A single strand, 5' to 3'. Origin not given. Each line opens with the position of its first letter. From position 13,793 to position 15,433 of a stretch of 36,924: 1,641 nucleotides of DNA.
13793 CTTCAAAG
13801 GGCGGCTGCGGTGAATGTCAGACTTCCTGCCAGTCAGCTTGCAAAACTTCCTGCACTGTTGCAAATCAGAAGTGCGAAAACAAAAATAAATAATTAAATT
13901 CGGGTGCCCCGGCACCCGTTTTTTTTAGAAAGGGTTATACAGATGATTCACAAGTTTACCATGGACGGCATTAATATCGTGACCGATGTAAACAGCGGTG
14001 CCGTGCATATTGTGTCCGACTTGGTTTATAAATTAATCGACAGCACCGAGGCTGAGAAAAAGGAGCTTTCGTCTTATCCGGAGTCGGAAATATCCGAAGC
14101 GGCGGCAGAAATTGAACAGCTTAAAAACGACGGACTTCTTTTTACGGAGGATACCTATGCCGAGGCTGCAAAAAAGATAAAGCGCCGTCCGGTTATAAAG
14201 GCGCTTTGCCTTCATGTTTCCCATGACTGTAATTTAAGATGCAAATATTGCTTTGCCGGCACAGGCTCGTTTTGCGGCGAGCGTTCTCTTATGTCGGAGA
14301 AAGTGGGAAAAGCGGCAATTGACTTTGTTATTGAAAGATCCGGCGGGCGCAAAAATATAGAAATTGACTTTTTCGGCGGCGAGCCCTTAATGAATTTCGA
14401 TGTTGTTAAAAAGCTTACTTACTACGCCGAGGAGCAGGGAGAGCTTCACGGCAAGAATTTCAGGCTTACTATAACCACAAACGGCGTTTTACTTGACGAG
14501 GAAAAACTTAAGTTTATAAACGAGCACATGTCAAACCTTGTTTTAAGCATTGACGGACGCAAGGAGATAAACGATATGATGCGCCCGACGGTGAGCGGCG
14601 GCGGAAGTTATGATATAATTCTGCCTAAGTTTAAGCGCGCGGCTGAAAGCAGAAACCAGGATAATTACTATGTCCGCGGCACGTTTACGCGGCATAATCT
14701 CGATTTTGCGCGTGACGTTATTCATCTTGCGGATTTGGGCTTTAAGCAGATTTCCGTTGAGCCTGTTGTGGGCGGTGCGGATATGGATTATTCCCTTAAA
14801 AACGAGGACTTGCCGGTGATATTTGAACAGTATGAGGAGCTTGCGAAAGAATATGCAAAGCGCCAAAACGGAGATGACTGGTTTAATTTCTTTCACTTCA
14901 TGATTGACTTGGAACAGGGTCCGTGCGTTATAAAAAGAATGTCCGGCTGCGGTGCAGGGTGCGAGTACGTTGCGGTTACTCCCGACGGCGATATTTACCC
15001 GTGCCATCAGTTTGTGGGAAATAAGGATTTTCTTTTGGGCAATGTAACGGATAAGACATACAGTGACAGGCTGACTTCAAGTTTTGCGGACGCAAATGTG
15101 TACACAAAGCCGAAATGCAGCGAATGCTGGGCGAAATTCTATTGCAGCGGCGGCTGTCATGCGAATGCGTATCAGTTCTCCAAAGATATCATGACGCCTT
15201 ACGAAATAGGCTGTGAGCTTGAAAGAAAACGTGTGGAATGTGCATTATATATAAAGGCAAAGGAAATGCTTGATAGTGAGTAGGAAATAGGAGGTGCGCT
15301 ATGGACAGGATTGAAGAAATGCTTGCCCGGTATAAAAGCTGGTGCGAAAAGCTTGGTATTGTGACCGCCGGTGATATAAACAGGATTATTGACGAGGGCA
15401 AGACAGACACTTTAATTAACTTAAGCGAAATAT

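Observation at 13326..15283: Hidden 48-codon SCIFF precursor with its radical SAM/SPASM maturase and an overlapping small membrane protein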

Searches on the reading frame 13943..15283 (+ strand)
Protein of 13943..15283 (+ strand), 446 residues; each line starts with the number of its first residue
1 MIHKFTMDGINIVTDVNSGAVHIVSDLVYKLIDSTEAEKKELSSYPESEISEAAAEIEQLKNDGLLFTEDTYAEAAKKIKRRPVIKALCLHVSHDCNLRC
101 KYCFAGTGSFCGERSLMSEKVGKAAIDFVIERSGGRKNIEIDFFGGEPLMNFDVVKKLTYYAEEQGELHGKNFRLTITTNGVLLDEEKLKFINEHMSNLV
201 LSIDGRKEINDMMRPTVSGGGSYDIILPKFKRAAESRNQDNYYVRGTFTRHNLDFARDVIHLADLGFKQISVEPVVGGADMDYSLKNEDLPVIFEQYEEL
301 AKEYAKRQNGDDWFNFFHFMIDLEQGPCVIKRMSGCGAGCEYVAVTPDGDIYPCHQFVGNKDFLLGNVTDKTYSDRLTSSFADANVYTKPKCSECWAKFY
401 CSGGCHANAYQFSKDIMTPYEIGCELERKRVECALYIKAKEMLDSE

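Call 5: search_protein_families(library=ncbifam, proteins=[window:13943-15283:+], max_evalue=0.01)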
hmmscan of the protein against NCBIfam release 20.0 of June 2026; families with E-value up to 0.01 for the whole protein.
window:13943-15283:+ (446 aa): 77 families (the best 25 are shown)
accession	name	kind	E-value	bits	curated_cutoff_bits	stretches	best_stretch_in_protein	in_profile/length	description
TIGR03974.1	rSAM_six_Cys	equivalog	1.5e-207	689.9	425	1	2-439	1-450/451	thioether cross-link-forming SCIFF peptide maturase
NF040492.1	not_ScfB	exception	6.5e-177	588.9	855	1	2-439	4-449/450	ScfB-related radical SAM/SPASM orphan maturase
NF047865.1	rSAM_PapB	equivalog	3.6e-80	269.7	340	1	85-417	2-328/330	PapB family radical SAM/SPASM ranthipeptide maturase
TIGR04064.1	rSAM_nif11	equivalog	1.5e-78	264.6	518.7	1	3-440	5-435/459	nif11-like peptide radical SAM maturase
TIGR03906.1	quino_hemo_SAM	equivalog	1.7e-75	254.5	453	1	2-436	3-445/467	quinohemoprotein amine dehydrogenase maturation protein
TIGR04068.1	rSAM_ocin_clost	equivalog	1.9e-47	162.2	500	2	1-235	1-234/462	Cys-rich peptide radical SAM maturase CcpM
TIGR03978.1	rSAM_paired_1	equivalog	1.4e-41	142.7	370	1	38-403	27-415/466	His-Xaa-Ser system radical SAM maturase HxsB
TIGR03942.1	sulfatase_rSAM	equivalog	9.1e-35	120.4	349.45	1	92-417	7-336/363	anaerobic sulfatase maturase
NF041298.1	rSAM_mat_DynA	equivalog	5.6e-33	114.4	450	1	93-418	8-334/356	dynobactin maturation radical SAM/SPASM protein DynA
TIGR04115.1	rSAM_Cxxx_rpt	equivalog_domain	7.6e-33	114.4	350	1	86-436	2-358/359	radical SAM peptide maturase, CXXX-repeat target family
TIGR04280.1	geopep_mat_rSAM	hypoth_equivalog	2e-32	112.7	400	2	76-235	74-232/428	geopeptide radical SAM maturase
NF038107.1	rSAM_NF038107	equivalog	2.3e-32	112.3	600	1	8-415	14-410/444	Cys-every-fifth radical SAM/SPASM peptide maturase CefB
TIGR04163.1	rSAM_cobopep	equivalog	5.1e-29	101.3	375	1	69-442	47-423/428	peptide-modifying radical SAM enzyme CbpB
TIGR04463.1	rSAM_vs_C_rich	equivalog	1.5e-28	99.7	525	1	88-412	84-398/438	TIGR04463 family radical SAM/SPASM RiPP maturase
NF035951.1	rSAM_RumMC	equivalog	1.9e-26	92.8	720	1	40-306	60-336/510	RumMC family radical SAM sactipeptide maturase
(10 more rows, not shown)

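Call 6: search_protein_families(library=pfam, proteins=[window:13943-15283:+], max_evalue=0.01)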
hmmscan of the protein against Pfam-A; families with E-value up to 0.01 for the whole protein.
window:13943-15283:+ (446 aa): 3 families
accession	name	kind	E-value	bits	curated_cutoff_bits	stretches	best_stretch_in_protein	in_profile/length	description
PF04055.27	Radical_SAM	-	7.2e-16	59.2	29.5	1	92-244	3-150/166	Radical SAM superfamily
PF13353.11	Fer4_12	-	1e-11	45.7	22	1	89-219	8-128/137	4Fe-4S single cluster domain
PF13186.11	SPASM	-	5.1e-07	30.3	21.5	1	336-396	1-67/67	Iron-sulfur cluster-binding domain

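Call 8: search_solved_structures(query=window:13943-15283:+, show_alignments=1)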
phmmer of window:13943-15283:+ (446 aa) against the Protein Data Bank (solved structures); distinct sequences matched with E-value up to 0.001: 11.
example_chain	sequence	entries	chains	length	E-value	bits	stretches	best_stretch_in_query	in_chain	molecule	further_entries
5wgg_A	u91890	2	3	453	2.6e-197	659.3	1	1-442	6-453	Radical SAM domain protein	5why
4k37_A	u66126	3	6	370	7.9e-16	61.2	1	85-407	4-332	Anaerobic sulfatase-maturating enzyme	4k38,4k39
4k36_A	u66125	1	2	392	9.7e-16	60.9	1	85-407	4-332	Anaerobic sulfatase-maturating enzyme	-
8vpo_A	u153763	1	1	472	1.9e-12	50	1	77-426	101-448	Radical SAM core domain-containing protein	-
9gm3_A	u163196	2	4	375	1.4e-08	37.3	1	83-227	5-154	ChlB radical SAM domain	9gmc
5v1q_A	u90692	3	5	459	1.7e-05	27.1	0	334-410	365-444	Radical SAM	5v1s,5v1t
7n7i_A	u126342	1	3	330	0.00019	23.7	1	78-301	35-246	Viperin-like enzyme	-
6b4c_A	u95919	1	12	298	0.00028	23.1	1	87-301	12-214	Viperin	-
9dgw_A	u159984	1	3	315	0.00032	22.9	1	87-301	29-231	Radical SAM core domain-containing protein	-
9dfw_A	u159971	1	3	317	0.00076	21.7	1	87-299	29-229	Radical SAM core domain-containing protein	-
6c8v_A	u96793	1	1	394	0.00095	21.4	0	333-417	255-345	Coenzyme PQQ synthesis protein E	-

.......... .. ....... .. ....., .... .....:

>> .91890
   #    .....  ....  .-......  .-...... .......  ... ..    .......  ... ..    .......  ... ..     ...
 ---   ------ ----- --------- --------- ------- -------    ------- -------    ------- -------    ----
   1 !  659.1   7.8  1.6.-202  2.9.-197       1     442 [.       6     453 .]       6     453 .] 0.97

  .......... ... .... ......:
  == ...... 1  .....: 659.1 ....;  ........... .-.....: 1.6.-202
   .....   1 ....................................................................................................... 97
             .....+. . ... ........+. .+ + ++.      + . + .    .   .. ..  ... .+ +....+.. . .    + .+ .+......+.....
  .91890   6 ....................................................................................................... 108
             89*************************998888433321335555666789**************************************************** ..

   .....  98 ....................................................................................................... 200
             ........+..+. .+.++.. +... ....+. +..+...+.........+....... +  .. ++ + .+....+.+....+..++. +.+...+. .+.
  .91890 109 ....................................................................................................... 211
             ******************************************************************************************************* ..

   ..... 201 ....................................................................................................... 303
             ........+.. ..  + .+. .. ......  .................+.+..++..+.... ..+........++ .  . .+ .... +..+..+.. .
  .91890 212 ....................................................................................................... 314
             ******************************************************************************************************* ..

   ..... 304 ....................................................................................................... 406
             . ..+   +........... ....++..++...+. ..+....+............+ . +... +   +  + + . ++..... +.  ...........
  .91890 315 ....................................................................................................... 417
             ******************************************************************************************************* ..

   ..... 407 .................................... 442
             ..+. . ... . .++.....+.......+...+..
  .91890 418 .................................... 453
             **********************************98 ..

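Call 18: find_related_loci(query=window:13943-15283:+, collection=genome_contigs, flank=4000)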
Query window:13943-15283:+ (446 aa) in genome_contigs; peptide patterns used: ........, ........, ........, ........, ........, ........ (x = any residue, [..] = any of these).
599 stretches matched a pattern (row limit reached: there are more); 555 encode a relative of the query (tblastn E <= 1e-3); the best 80 are kept; 80 distinct loci.
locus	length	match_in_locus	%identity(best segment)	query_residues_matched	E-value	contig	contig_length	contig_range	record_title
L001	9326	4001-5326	84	1-442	0e+0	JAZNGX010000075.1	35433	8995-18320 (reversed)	MAG: Clostridia bacterium isolate T1900044698_TS20190164.MAGScoT_cleanbin_000016 SGB_1789_k141_389132, whole genome shot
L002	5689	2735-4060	76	1-442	0e+0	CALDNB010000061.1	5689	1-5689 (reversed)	MAG TPA_asm: uncultured Clostridia bacterium isolate SRR6425820_bin.122_CONCOCT_v1.1_MAG genome assembly, contig: ERZ176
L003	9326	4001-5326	77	1-442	0e+0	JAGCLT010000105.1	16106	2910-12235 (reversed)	MAG: Clostridia bacterium isolate RGIG9907 Yak_Rectum-5__c1003894, whole genome shotgun sequence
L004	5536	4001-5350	68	2-441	0e+0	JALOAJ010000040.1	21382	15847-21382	MAG: Bacillota bacterium isolate SO_2017_LW2 bin 155 scaffold_5451_c1_LW138R_2017, whole genome shotgun sequence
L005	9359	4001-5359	66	1-439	0e+0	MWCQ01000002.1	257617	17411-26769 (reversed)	MAG: Firmicutes bacterium ADurb.Bin193 BWY15_contig000002, whole genome shotgun sequence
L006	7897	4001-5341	65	1-438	0e+0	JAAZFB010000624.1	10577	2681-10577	MAG: Clostridiaceae bacterium isolate AS10tlH2TH_150 415721_AS10, whole genome shotgun sequence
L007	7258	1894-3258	63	1-443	0e+0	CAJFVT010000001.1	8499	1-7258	uncultured Clostridia bacterium isolate Coassembly_mag_225 genome assembly, contig: MAGpy_11413_min2k_bin_225_fak87_7865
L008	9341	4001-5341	62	1-441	0e+0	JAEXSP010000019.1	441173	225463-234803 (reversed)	MAG: Bacillota bacterium isolate OH_HBrB_311 k127_1236836, whole genome shotgun sequence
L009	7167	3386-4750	63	1-443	0e+0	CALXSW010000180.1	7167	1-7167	MAG: uncultured Clostridia bacterium isolate E09__bin202 genome assembly, contig: E09__k127_7432249, whole genome shotgu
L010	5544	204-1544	61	1-441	0e+0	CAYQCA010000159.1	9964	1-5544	MAG TPA_asm: uncultured Clostridium sp. isolate binchicken_co158_149 genome assembly, contig: NODE_5809_length_9964_cov_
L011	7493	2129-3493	62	1-443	0e+0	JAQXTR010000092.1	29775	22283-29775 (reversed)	MAG: Clostridiales bacterium isolate SUG1513 k141_3673617, whole genome shotgun sequence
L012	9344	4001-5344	60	1-442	0e+0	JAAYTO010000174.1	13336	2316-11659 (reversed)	MAG: Clostridium sp. isolate AS24abBPME_43 56640_AS24, whole genome shotgun sequence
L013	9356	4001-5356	61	1-446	0e+0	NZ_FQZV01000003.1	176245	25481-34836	Geosporobacter subterraneus DSM 17957, whole genome shotgun sequence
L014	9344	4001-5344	61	1-442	0e+0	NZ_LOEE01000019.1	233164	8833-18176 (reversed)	Thermotalea metallivorans strain B2-1 AN619_contig000026, whole genome shotgun sequence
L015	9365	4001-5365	62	1-443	0e+0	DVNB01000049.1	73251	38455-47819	MAG TPA_asm: Candidatus Ornithomonoglobus merdipullorum isolate USAMLcec3-3695 USAMLcec3__C41148_L73251_SRR5280514, whol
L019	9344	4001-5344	60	1-442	0e+0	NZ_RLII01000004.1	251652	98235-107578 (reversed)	Acetivibrio mesophilus strain N2K1 seq4, whole genome shotgun sequence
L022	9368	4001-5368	62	1-443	0e+0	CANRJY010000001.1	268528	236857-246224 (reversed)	MAG: uncultured Clostridia bacterium isolate Lapin-022__bin21 genome assembly, contig: Lapin-022__NODE_19_length_268528_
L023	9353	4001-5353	62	1-441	0e+0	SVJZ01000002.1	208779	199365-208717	MAG: Oscillospiraceae bacterium isolate SIG448 NODE_928_length_208779_cov_2.023508, whole genome shotgun sequence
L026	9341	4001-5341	60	1-441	0e+0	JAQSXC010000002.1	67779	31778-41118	MAG: Eubacterium sp. isolate L_E1_T20_A_bin.111 scaffold_578, whole genome shotgun sequence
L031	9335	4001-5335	62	1-439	0e+0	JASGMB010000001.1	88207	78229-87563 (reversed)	MAG: Clostridiales bacterium isolate DJKA123_ANT-F21_bin.21 scaffold_80, whole genome shotgun sequence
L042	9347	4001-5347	59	1-443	0e+0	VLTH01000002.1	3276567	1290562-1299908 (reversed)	UNVERIFIED_CONTAM: Acetivibrio alkalicellulosi strain DSM 17461 CloalDRAFT_CAG.2, whole genome shotgun sequence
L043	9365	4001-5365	58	1-446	0e+0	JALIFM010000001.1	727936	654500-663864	Lachnospiraceae bacterium NSJ-143 D5.70.1_ctg01, whole genome shotgun sequence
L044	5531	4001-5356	60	1-445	0e+0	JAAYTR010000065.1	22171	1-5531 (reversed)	MAG: Clostridiaceae bacterium isolate AS24abBPME_63 13475_AS24, whole genome shotgun sequence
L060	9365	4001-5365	60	1-443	0e+0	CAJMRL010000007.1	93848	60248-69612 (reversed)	TPA_asm: uncultured bacterium isolate ERR260181-bin.21 genome assembly, contig: NODE_175_length_93848_cov_23.737827, who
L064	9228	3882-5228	60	1-441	0e+0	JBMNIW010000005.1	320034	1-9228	MAG: Clostridia bacterium isolate SBF912LR0HQ0060 contig_39419, whole genome shotgun sequence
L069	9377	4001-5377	59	1-441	0e+0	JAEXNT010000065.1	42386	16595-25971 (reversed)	MAG: Bacillota bacterium isolate OH_HBrB_109 k127_840106, whole genome shotgun sequence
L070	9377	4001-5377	58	1-441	0e+0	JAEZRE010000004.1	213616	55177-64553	MAG: Bacillota bacterium isolate OH_PBB_125 k127_426946, whole genome shotgun sequence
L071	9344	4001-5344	58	1-442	0e+0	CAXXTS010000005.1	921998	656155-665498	MAG: uncultured Acidaminobacter sp. isolate 39ebd3ff-394e-4dd2-8175-26047100e14c genome assembly, contig: contig_5, whol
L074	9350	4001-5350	59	1-444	0e+0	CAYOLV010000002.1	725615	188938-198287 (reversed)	MAG TPA_asm: uncultured Peptostreptococcaceae bacterium isolate SRP302447_co4_435 genome assembly, contig: NODE_14_lengt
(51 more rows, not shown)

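Call 29: search_protein_families(library=pfam, proteins=[L009:1614-3032:+, L012:2636-3550:+, L012:2132-2626:+, L022:2732-3646:+, L044:1773-3686:+, L060:3256-3681:+, L070:2972-3595:+, L071:3179-3574:+, L074:2540-3682:+, L064:2334-3548:+], max_evalue=0.0001)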
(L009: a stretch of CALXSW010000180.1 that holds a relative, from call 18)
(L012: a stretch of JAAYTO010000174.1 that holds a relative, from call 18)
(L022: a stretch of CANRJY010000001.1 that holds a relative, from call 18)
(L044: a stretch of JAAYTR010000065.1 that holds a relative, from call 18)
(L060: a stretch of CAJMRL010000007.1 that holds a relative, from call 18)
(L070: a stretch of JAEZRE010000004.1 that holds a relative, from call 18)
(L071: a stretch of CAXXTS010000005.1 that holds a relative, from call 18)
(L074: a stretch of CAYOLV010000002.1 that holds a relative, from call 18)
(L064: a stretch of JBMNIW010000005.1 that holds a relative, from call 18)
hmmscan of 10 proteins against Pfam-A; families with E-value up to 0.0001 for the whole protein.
L009:1614-3032:+ (472 aa): 2 families
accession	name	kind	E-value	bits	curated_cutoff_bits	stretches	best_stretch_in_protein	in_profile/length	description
PF06968.18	BATS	-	9.3e-16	58.2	22.2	1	275-381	1-87/88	Biotin and Thiamin Synthesis associated domain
PF04055.27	Radical_SAM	-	9.3e-14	52.4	29.5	1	92-249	3-154/166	Radical SAM superfamily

L012:2636-3550:+ (304 aa): 2 families
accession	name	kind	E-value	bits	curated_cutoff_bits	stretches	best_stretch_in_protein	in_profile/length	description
PF00849.27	PseudoU_synth_2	-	2.1e-37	129.1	26.8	1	86-241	1-151/152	RNA pseudouridylate synthase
PF01479.30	S4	-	4.4e-09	36.4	22.8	1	14-59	2-48/48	S4 domain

L012:2132-2626:+ (164 aa): 1 family
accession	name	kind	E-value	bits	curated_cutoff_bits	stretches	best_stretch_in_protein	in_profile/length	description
PF01252.23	Peptidase_A8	-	5.2e-40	137.4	25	1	5-143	1-142/142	Signal peptidase (SPase) II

L022:2732-3646:+ (304 aa): 4 families
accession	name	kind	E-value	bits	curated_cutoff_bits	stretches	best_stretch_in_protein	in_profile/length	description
PF00448.28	SRP54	-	2.5e-78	262.6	22.7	1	101-301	1-195/196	SRP54-type protein, GTPase domain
PF02881.24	SRP54_N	-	2.8e-15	56.7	22.4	1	19-80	2-71/75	SRP54-type protein, helical bundle domain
PF13604.12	AAA_30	-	1.4e-05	25.3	27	1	102-196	19-101/191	AAA domain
PF13191.12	AAA_16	-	7.2e-05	23.8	32.6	0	101-230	24-141/167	AAA ATPase domain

L044:1773-3686:+ (637 aa): 0 families

L060:3256-3681:+ (141 aa): 1 family
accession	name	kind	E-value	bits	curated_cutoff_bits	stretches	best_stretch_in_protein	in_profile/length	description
PF00383.29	dCMP_cyt_deam_1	-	6.5e-08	32.8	25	1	32-105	23-94/102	Cytidine and deoxycytidylate deaminase zinc-binding region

L070:2972-3595:+ (207 aa): 2 families
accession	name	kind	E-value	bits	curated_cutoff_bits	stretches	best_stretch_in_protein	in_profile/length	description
PF01966.28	HD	-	4.5e-10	40.3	22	1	25-134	2-114/116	HD domain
PF08668.18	HDOD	-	3.9e-07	30.2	22.9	1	23-72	94-143/196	HDOD domain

L071:3179-3574:+ (131 aa): 0 families

L074:2540-3682:+ (380 aa): 1 family
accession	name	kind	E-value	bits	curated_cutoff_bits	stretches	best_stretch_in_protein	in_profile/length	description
PF01702.25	TGT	-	8.6e-182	604.4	26.3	1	15-368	2-355/357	Queuine tRNA-ribosyltransferase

L064:2334-3548:+ (404 aa): 1 family
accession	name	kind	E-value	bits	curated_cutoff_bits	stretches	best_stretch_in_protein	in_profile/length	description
PF03372.29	Exo_endo_phos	-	1.9e-11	44.6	24.5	1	41-283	2-225/225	Endonuclease/Exonuclease/phosphatase family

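Call 55: find_encoding_contigs(protein=window:13943-15283:+, flank=3500, max_places=4)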
Protein window:13943-15283:+ (446 aa): 7 contigs read that carry it; 4 places shown.
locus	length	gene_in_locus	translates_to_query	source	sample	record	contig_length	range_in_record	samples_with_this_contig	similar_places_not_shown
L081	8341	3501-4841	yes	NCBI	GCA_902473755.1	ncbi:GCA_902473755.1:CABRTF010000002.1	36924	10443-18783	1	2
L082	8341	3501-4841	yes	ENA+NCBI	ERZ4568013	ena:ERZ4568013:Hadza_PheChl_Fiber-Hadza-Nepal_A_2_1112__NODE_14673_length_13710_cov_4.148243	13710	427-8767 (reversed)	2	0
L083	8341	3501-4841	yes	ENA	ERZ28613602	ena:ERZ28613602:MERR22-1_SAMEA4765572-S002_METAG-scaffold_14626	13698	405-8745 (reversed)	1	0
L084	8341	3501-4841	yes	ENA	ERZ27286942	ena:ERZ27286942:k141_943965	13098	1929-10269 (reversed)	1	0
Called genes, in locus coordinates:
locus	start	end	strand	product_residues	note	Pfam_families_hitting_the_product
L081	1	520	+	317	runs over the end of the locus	PF07949:YbbR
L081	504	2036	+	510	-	PF28550:DUF8436, PF03486:HI0933_like, PF07992:Pyr_redox_2 (faint), PF00890:FAD_binding_2 (faint), PF01266:DAO (faint), PF01593:Amino_oxidase (faint), PF13450:NAD_binding_8 (weak), PF21688:FAD-depend_C, +1 more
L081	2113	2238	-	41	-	-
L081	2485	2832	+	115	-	PF02699:YajC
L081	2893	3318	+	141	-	PF12670:DUF3792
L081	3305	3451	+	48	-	PF13165:SCIFF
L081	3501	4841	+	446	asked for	PF04055:Radical_SAM, PF13353:Fer4_12, PF13186:SPASM (weak)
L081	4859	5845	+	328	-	PF00485:PRK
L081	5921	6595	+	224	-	PF03006:HlyIII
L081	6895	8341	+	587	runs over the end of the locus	PF07973:tRNA_SAD, PF00587:tRNA-synt_2b, PF03129:HGTP_anticodon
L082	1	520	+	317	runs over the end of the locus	PF07949:YbbR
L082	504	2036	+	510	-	PF28550:DUF8436, PF03486:HI0933_like, PF07992:Pyr_redox_2 (faint), PF00890:FAD_binding_2 (faint), PF01266:DAO (faint), PF01593:Amino_oxidase (faint), PF13450:NAD_binding_8 (weak), PF21688:FAD-depend_C, +1 more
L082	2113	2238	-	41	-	-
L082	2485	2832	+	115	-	PF02699:YajC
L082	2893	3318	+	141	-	PF12670:DUF3792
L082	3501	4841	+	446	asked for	PF04055:Radical_SAM, PF13353:Fer4_12, PF13186:SPASM (weak)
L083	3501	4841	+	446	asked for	PF04055:Radical_SAM, PF13353:Fer4_12, PF13186:SPASM (weak)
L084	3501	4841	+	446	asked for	PF04055:Radical_SAM, PF13353:Fer4_12, PF13186:SPASM (weak)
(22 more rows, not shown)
